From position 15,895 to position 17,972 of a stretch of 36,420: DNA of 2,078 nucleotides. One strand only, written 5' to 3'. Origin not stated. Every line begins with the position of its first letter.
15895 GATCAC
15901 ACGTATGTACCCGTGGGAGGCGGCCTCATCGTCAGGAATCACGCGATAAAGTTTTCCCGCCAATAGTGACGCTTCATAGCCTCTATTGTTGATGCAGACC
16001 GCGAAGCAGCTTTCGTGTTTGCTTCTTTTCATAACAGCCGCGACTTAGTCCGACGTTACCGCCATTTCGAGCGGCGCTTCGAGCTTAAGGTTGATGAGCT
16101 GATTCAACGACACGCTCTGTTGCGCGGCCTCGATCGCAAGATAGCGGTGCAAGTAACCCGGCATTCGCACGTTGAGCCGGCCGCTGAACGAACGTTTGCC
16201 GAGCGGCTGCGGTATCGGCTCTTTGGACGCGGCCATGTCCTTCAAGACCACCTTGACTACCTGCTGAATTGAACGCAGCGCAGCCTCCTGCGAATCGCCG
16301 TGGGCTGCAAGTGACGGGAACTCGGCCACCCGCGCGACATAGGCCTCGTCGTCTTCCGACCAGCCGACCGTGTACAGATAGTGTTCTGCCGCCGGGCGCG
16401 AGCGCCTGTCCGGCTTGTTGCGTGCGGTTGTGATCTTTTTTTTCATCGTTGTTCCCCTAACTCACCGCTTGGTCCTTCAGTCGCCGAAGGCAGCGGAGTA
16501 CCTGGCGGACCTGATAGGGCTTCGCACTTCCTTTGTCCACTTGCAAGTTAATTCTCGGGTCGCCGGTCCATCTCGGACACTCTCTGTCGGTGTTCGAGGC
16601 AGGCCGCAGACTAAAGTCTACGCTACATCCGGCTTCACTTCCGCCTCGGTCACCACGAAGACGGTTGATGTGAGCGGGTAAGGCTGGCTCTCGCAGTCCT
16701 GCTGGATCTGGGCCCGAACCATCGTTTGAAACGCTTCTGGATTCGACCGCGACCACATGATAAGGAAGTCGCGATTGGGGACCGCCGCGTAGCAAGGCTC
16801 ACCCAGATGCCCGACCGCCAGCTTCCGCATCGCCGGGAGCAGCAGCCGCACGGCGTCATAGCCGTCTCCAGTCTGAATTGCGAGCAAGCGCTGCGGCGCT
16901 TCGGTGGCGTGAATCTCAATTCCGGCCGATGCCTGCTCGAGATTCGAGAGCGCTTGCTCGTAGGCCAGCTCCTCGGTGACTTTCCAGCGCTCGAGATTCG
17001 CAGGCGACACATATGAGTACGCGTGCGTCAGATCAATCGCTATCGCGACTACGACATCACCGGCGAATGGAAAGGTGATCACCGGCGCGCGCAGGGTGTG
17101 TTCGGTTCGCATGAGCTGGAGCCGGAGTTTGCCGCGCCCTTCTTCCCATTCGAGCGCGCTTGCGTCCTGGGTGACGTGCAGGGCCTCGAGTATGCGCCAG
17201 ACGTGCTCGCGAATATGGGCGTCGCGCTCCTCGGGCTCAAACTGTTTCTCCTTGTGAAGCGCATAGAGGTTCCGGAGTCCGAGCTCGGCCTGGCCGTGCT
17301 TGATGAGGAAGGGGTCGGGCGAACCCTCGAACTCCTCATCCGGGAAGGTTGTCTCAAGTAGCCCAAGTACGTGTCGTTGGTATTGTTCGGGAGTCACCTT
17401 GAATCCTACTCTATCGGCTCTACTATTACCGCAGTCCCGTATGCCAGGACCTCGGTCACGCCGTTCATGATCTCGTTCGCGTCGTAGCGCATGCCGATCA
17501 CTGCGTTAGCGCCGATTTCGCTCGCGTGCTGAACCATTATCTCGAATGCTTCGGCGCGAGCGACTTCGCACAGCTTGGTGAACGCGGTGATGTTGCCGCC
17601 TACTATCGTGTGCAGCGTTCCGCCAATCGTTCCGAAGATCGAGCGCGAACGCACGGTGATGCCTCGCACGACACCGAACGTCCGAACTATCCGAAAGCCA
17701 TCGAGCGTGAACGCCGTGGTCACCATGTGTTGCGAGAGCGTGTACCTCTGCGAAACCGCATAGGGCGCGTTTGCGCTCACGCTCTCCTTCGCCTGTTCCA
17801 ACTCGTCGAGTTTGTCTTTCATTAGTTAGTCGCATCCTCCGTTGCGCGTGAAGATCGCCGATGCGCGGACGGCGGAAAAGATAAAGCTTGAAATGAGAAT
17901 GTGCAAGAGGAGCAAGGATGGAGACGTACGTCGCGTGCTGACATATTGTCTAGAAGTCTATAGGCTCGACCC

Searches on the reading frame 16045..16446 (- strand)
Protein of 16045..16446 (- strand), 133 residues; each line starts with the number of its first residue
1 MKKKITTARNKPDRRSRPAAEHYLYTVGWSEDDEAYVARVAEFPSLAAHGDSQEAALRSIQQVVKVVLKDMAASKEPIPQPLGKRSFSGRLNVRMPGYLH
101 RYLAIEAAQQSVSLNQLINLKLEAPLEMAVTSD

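Call 19: search_protein_families(library=pfam, proteins=[window:16045-16446:-], max_evalue=0.01)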
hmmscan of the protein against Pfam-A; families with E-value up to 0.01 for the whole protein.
window:16045-16446:- (133 aa): 3 families
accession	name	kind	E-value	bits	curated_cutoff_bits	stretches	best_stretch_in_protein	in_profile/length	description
PF05534.18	HicB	-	5e-12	46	21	1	79-119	8-48/51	HicB family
PF21748.3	UPF0150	-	0.004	17.5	27.3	1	30-64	15-49/64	UPF0150-like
PF15919.11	HicB_lk_antitox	-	0.0041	17.7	27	0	27-81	5-58/123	HicB_like antitoxin of bacterial toxin-antitoxin system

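Call 49: search_protein_families(library=padloc, proteins=[window:16045-16446:-], max_evalue=0.001)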
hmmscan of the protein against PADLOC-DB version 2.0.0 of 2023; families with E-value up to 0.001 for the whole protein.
window:16045-16446:- (133 aa): 0 families

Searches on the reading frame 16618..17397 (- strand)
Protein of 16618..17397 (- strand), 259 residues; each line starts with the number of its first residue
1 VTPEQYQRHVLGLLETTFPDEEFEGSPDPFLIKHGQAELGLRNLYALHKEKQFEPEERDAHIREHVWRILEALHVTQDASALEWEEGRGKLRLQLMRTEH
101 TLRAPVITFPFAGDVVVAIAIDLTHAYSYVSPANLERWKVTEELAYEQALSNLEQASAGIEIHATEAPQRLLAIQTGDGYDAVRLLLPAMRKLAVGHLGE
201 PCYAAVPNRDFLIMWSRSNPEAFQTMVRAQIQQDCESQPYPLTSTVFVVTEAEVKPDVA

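Call 19: search_protein_families(library=pfam, proteins=[window:16618-17397:-], max_evalue=0.01)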
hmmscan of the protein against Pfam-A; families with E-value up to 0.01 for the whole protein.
window:16618-17397:- (259 aa): 1 family
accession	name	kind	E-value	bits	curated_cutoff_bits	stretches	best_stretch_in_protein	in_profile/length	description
PF07285.16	DUF1444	-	6.1e-09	36.3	23.8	1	56-256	54-254/264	Protein of unknown function (DUF1444)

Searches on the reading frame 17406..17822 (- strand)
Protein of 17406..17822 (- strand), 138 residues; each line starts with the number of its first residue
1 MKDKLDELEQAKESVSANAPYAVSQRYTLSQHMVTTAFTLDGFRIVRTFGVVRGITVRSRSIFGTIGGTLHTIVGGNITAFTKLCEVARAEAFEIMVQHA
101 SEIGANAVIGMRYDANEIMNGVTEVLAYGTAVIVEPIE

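Call 19: search_protein_families(library=pfam, proteins=[window:17406-17822:-], max_evalue=0.01)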
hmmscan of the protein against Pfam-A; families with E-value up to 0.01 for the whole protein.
window:17406-17822:- (138 aa): 2 families
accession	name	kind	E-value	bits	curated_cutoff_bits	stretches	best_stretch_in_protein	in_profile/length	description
PF01906.23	YbjQ_1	-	4.6e-30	104.7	23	1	33-134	2-103/103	Putative heavy-metal-binding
PF23025.1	YbjQ_2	-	0.0017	19.1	29.1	1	95-136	63-103/103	C2 domain-containing protein 5, YbjQ-like domain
